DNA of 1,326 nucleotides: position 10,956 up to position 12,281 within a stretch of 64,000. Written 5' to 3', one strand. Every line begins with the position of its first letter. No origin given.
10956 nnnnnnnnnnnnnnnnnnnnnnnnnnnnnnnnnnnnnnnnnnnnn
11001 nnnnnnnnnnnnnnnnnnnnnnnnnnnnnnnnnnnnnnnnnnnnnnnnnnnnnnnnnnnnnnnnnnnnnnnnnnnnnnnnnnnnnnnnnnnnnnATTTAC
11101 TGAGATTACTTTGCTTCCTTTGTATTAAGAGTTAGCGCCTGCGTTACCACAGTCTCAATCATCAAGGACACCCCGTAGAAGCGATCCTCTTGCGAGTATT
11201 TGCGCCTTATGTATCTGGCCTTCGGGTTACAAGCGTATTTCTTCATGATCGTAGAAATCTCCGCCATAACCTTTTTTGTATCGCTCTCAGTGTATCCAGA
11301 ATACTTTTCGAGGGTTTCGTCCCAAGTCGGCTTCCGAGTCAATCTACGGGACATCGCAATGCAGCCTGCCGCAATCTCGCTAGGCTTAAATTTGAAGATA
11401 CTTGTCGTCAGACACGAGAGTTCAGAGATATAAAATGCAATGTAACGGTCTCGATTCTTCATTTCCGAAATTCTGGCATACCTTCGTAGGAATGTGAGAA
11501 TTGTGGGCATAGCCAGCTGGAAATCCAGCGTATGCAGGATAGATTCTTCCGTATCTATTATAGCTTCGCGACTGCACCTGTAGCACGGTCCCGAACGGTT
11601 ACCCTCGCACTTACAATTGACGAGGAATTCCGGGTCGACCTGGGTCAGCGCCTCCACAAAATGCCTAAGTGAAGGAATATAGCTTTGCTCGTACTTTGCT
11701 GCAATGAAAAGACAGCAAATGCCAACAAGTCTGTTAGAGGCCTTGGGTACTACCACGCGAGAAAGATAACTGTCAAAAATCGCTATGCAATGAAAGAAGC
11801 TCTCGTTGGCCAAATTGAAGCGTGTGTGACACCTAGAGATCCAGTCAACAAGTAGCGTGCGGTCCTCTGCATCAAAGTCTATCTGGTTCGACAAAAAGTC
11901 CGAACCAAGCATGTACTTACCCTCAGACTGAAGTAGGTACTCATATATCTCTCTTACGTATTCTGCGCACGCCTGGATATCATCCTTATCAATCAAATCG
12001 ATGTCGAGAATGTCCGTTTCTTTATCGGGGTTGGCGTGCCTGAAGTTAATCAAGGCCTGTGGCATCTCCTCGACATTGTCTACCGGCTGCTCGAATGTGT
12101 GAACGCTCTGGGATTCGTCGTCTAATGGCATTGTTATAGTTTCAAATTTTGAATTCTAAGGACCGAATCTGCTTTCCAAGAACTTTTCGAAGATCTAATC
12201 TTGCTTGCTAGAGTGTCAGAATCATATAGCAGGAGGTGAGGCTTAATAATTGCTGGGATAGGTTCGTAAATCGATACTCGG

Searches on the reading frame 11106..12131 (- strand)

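Call 50: search_protein_families(library=pfam, proteins=[window:11106-12131:-], max_evalue=0.001)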
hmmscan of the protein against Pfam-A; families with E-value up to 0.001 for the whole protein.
window:11106-12131:- (341 aa): 2 families
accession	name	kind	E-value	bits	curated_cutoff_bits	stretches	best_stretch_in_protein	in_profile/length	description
PF00134.28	Cyclin_N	-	8.2e-29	100.3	23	1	61-206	1-126/127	Cyclin, N-terminal domain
PF02984.24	Cyclin_C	-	6.5e-25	87.9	22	1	209-323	1-115/119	Cyclin, C-terminal domain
